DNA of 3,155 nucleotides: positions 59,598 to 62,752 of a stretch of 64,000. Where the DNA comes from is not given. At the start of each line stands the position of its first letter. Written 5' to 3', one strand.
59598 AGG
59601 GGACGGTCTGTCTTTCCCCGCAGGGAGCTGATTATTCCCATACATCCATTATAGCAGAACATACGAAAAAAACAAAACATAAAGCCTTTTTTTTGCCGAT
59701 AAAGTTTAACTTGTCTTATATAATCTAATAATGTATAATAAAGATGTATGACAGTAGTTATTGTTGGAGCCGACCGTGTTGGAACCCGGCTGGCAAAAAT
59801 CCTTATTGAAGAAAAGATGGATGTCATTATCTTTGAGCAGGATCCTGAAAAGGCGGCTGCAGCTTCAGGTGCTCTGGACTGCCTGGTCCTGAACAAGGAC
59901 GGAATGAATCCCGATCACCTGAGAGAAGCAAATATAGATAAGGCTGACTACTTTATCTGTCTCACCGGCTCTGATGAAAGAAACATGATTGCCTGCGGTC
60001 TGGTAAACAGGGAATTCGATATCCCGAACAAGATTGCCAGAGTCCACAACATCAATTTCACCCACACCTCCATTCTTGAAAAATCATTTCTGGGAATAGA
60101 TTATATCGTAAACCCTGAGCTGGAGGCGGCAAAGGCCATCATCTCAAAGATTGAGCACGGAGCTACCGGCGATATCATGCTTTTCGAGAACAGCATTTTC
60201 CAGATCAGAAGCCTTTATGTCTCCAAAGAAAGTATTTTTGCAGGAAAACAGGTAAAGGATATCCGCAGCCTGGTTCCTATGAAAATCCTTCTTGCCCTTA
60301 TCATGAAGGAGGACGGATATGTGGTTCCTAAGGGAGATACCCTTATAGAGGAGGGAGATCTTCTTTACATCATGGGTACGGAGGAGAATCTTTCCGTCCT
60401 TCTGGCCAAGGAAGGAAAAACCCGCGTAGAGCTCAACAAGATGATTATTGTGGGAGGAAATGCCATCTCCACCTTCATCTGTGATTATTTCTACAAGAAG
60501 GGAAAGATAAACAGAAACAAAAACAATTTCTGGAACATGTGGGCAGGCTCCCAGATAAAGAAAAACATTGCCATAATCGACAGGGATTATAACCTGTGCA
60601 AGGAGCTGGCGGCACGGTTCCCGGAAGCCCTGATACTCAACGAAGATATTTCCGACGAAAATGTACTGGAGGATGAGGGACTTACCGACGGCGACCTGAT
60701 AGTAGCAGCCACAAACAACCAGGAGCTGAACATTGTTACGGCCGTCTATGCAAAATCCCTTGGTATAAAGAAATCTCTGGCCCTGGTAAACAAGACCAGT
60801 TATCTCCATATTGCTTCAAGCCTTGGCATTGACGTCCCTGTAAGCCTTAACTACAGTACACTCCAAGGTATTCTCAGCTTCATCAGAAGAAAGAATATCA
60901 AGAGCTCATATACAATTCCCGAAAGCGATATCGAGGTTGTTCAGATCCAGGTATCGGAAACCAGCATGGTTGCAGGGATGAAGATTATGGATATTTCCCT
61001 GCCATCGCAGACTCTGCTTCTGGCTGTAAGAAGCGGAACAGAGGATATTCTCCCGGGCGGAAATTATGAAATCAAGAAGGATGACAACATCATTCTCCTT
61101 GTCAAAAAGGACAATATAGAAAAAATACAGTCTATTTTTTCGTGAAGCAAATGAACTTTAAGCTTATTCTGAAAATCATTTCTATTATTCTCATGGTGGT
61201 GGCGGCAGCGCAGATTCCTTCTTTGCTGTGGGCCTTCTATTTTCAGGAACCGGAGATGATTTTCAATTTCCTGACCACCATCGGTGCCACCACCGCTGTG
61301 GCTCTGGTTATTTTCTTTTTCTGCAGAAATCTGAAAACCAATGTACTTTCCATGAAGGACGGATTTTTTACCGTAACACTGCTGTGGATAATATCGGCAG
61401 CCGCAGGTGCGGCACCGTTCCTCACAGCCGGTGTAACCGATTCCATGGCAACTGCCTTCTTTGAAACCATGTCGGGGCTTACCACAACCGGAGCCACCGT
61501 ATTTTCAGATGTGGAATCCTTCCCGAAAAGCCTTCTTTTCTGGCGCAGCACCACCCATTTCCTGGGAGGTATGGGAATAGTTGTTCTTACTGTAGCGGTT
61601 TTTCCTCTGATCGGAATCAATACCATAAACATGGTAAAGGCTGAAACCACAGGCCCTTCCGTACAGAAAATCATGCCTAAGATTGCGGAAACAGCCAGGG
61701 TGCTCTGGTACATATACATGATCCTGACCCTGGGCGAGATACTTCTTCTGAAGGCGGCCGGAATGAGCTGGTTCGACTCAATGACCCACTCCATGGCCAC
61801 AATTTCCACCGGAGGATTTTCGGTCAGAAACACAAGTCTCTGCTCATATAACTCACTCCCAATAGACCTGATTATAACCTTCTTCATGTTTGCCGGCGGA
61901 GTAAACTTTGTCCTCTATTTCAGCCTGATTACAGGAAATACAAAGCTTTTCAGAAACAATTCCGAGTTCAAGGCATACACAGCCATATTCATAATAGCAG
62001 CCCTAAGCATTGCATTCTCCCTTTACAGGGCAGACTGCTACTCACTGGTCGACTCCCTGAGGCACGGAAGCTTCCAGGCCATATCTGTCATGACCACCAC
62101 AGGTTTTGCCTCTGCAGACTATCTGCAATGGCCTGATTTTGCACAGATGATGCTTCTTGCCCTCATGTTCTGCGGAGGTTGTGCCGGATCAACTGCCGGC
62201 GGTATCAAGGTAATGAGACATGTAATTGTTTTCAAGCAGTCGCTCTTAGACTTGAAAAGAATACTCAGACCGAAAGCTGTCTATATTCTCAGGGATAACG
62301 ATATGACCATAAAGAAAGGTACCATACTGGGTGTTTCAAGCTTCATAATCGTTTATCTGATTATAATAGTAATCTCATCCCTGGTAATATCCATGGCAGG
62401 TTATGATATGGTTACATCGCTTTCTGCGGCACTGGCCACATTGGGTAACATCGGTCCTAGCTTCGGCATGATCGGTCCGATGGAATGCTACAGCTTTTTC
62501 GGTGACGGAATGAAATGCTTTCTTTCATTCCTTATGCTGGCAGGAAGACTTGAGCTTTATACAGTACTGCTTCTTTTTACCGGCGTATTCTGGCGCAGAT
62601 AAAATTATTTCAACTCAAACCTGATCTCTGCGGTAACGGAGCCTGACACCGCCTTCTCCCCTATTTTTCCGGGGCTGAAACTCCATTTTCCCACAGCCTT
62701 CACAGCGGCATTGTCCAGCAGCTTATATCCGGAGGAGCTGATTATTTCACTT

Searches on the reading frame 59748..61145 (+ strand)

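Call 30: search_protein_families(library=pfam, proteins=[window:59748-61145:+], max_evalue=0.00001)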
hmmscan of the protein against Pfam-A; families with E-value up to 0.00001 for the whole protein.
window:59748-61145:+ (465 aa): 3 families
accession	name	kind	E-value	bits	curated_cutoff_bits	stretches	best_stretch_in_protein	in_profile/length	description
PF02254.24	TrkA_N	-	3.5e-39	134.2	23.8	2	3-123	1-116/116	TrkA-N domain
PF02080.26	TrkA_C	-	2.6e-23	82.1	27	2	397-464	1-70/71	TrkA-C domain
PF13241.12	NAD_binding_7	-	9.5e-07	29.8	22.1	0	2-80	9-76/104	Putative NAD(P)-binding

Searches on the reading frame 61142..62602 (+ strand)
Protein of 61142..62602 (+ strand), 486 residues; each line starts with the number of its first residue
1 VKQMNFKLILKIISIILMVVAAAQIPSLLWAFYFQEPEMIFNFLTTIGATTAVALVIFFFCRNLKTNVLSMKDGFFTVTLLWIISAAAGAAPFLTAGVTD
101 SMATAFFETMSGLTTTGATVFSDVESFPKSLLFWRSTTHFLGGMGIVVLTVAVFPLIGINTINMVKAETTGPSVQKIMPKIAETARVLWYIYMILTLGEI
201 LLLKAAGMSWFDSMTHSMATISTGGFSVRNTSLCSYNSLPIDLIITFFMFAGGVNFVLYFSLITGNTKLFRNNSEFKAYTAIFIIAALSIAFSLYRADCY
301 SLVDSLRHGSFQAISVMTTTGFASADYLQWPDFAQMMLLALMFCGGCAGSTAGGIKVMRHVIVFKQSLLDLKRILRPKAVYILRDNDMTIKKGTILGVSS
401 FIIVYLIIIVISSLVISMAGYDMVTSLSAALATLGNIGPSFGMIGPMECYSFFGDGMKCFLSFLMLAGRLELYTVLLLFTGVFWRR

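Call 30: search_protein_families(library=pfam, proteins=[window:61142-62602:+], max_evalue=0.00001)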
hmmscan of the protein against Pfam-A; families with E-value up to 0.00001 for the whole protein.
window:61142-62602:+ (486 aa): 1 family
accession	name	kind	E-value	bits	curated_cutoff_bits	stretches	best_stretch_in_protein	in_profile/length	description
PF02386.22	TrkH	-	5.9e-68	230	27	1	42-480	4-491/502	Cation transport protein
